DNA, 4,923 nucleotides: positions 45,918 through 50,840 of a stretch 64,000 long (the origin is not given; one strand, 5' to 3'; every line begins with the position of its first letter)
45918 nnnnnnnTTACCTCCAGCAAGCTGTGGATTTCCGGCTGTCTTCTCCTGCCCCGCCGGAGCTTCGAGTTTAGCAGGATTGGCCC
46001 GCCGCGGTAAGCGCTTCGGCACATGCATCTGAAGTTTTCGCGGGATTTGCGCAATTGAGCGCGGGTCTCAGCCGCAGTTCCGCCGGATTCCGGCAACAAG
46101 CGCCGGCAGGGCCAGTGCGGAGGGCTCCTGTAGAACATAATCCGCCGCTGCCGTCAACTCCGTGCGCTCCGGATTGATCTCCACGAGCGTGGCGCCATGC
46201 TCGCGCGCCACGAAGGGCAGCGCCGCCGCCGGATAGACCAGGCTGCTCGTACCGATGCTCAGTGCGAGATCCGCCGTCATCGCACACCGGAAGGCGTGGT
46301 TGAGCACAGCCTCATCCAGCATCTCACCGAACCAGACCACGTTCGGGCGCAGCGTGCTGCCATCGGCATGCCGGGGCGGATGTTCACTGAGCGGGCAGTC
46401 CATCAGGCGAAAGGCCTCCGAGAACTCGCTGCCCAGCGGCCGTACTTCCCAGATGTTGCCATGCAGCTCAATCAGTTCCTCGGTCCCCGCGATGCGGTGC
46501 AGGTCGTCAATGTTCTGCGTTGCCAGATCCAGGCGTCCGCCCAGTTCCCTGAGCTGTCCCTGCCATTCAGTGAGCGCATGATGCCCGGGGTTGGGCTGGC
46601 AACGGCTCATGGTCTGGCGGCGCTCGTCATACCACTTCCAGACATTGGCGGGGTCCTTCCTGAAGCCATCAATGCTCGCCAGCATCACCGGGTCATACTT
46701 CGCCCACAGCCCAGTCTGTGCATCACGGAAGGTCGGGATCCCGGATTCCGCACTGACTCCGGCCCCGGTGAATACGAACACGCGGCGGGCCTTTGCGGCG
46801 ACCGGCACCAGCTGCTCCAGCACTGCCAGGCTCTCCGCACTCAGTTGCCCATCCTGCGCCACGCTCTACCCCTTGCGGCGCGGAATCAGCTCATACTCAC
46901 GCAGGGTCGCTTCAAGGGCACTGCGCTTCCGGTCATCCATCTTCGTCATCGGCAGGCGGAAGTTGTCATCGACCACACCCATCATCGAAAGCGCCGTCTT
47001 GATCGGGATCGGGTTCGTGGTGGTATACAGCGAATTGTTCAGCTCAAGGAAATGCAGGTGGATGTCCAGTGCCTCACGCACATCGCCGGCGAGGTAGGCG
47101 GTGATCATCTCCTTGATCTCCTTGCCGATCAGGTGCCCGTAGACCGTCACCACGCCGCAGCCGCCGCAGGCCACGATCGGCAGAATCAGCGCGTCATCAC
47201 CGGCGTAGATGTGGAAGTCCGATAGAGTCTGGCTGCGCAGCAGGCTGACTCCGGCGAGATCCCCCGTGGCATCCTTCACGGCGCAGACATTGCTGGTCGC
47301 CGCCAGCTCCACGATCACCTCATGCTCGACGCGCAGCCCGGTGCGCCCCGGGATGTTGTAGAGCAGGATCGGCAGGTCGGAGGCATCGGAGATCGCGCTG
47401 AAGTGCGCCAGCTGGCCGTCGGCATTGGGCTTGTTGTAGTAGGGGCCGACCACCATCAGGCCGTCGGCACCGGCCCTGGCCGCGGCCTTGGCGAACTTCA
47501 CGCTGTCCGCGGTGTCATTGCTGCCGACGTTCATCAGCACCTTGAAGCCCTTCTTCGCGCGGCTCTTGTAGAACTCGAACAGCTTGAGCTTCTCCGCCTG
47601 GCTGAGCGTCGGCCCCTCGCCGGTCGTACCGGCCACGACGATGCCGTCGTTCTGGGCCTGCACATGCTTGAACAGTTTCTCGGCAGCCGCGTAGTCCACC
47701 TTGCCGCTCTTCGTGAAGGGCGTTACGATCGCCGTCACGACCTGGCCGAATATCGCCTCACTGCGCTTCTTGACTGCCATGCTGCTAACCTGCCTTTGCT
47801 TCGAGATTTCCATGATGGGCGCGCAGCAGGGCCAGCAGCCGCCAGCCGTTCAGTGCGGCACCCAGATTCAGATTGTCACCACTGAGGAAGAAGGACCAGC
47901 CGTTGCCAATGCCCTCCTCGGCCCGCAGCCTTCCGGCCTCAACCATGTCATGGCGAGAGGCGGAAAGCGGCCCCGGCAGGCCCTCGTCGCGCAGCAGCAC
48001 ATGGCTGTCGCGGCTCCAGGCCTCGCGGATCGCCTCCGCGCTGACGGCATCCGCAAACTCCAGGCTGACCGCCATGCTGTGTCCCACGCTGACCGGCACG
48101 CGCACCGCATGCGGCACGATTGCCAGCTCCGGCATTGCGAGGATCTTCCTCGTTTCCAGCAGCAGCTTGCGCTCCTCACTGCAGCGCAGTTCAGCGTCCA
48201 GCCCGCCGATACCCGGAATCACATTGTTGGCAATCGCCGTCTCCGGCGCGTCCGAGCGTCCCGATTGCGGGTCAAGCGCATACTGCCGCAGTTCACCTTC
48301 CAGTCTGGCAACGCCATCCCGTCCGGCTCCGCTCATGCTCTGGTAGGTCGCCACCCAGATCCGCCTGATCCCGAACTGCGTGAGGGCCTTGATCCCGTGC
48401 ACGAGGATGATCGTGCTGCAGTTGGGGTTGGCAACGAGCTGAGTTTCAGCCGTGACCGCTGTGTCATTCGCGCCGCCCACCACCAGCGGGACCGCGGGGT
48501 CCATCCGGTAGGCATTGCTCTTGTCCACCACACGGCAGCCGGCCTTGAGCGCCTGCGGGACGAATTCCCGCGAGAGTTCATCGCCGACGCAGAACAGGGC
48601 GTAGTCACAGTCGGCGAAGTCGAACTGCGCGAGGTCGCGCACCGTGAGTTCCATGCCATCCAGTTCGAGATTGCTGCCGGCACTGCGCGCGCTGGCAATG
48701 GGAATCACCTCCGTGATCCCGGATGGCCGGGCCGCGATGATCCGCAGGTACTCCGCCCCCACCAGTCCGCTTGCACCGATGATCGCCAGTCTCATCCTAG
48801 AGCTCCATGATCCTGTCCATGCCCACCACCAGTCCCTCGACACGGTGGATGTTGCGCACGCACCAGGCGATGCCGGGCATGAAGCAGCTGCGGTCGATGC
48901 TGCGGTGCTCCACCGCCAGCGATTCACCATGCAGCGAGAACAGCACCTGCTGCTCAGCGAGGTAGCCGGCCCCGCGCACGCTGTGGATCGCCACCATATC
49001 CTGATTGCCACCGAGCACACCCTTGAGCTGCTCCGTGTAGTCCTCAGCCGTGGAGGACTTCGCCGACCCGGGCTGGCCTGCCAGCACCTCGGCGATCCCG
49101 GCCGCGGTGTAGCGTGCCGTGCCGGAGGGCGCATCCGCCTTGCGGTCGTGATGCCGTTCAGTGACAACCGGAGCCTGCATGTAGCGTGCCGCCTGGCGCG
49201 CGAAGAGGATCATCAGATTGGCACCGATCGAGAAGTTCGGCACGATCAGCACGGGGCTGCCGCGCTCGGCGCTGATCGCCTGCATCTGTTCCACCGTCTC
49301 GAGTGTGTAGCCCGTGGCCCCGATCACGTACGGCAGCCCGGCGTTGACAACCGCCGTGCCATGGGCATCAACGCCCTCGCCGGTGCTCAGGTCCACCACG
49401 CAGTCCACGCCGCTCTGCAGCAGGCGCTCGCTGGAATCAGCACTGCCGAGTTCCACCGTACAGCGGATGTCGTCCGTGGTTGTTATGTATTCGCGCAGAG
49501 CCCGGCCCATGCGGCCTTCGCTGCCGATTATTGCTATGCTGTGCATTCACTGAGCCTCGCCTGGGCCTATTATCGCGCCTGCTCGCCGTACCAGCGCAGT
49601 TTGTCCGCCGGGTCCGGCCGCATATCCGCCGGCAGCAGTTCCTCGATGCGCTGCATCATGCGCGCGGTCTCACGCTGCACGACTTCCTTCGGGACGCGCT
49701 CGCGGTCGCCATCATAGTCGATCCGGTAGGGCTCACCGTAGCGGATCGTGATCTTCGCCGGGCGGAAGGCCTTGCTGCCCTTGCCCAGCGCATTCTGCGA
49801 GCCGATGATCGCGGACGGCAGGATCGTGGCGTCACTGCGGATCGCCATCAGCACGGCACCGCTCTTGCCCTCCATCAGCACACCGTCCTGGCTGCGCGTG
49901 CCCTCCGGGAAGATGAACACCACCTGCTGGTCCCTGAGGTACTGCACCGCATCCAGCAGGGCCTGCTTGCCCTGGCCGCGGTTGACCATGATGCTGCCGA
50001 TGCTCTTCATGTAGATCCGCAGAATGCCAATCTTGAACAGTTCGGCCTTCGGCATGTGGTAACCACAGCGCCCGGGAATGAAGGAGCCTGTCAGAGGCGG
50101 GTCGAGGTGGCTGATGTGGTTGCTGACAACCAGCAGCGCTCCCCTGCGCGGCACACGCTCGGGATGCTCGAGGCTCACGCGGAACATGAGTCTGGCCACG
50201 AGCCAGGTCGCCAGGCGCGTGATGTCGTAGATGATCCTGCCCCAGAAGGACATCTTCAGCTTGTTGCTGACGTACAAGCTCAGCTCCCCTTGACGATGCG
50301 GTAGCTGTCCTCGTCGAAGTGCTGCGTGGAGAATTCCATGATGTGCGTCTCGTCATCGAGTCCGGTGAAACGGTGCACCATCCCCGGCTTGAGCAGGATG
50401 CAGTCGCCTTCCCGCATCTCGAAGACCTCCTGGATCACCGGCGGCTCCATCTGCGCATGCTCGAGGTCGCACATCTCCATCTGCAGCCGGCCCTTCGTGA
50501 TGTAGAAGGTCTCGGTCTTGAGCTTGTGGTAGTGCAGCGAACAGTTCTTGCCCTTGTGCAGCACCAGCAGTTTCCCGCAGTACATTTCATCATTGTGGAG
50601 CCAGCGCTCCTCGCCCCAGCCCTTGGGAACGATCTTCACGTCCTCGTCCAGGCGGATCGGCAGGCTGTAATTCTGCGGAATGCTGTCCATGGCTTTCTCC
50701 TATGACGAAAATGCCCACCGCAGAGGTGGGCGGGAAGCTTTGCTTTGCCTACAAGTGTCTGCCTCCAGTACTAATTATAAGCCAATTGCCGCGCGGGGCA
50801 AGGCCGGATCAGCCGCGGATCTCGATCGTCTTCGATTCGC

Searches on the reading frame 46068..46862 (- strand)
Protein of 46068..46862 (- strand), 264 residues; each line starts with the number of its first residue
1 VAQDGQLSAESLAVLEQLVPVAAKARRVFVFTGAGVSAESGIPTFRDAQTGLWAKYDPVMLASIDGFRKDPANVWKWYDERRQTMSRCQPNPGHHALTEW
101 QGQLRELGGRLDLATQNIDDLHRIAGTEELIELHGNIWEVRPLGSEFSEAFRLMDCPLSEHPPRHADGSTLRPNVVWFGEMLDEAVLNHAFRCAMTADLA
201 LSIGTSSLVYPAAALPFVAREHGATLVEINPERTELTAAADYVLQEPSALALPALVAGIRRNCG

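Call 27: search_protein_families(library=pfam, proteins=[window:46068-46862:-], max_evalue=0.0001)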
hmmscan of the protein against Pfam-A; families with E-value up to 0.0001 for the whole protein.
window:46068-46862:- (264 aa): 1 family
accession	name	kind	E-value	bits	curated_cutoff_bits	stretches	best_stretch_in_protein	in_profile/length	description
PF02146.23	SIR2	-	2.9e-41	141.8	24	1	33-211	1-180/180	Sir2 family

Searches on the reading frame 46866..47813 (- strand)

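Call 27: search_protein_families(library=pfam, proteins=[window:46866-47813:-], max_evalue=0.0001)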
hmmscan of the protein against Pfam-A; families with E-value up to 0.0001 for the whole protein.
window:46866-47813:- (315 aa): 1 family
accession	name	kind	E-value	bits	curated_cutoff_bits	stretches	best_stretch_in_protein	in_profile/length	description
PF00701.28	DHDPS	-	2e-82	276.6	22.1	1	22-305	2-287/289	Dihydrodipicolinate synthetase family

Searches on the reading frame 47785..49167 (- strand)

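Call 27: search_protein_families(library=pfam, proteins=[window:47785-49167:-], max_evalue=0.0001)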
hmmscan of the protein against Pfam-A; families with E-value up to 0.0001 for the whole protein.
window:47785-49167:- (460 aa): 2 families
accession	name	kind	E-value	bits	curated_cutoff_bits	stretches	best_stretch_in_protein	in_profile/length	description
PF02774.23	Semialdhyde_dhC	-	1.3e-30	107.3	26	1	261-433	3-182/184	Semialdehyde dehydrogenase, dimerisation domain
PF01118.30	Semialdhyde_dh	-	2.2e-25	89.9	26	1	127-236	2-116/121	Semialdehyde dehydrogenase, NAD binding domain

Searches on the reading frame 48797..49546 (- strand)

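Call 27: search_protein_families(library=pfam, proteins=[window:48797-49546:-], max_evalue=0.0001)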
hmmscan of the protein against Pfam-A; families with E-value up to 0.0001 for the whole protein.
window:48797-49546:- (249 aa): 2 families
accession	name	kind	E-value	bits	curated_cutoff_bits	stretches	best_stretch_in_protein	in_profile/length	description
PF05173.19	DapB_C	-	6.2e-25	88.1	27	1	108-246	1-120/121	Dihydrodipicolinate reductase, C-terminus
PF01113.26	DapB_N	-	2.1e-14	54.1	25.6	1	3-105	2-124/124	Dihydrodipicolinate reductase, N-terminus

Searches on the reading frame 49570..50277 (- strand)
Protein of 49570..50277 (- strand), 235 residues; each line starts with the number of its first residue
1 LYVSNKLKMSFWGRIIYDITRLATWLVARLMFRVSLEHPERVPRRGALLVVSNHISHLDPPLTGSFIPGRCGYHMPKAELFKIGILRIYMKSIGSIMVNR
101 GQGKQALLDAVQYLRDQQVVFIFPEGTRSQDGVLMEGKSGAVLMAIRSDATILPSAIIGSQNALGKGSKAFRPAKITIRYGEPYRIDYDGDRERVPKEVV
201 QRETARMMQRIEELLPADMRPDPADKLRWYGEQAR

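Call 27: search_protein_families(library=pfam, proteins=[window:49570-50277:-], max_evalue=0.0001)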
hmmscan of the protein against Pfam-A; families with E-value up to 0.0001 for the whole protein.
window:49570-50277:- (235 aa): 1 family
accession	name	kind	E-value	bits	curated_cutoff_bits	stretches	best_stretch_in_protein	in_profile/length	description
PF01553.26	Acyltransferase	-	4.3e-25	88.5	23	1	34-157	2-131/132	Acyltransferase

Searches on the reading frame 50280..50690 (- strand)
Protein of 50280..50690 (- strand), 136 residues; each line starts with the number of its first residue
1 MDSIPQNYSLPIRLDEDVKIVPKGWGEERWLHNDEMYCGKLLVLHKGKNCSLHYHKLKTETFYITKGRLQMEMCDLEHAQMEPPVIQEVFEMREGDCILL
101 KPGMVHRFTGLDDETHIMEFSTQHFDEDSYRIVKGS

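Call 27: search_protein_families(library=pfam, proteins=[window:50280-50690:-], max_evalue=0.0001)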
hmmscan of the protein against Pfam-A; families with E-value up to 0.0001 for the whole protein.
window:50280-50690:- (136 aa): 3 families
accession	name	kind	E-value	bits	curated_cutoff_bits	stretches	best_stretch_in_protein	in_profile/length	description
PF07883.17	Cupin_2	-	5.4e-08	32.9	27.2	1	42-114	3-62/70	Cupin domain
PF07385.18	Lyx_isomer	-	3.4e-07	30.1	20.8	0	33-72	83-123/222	D-lyxose isomerase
PF00190.28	Cupin_1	-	7.3e-05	22.8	22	1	45-125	41-118/151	Cupin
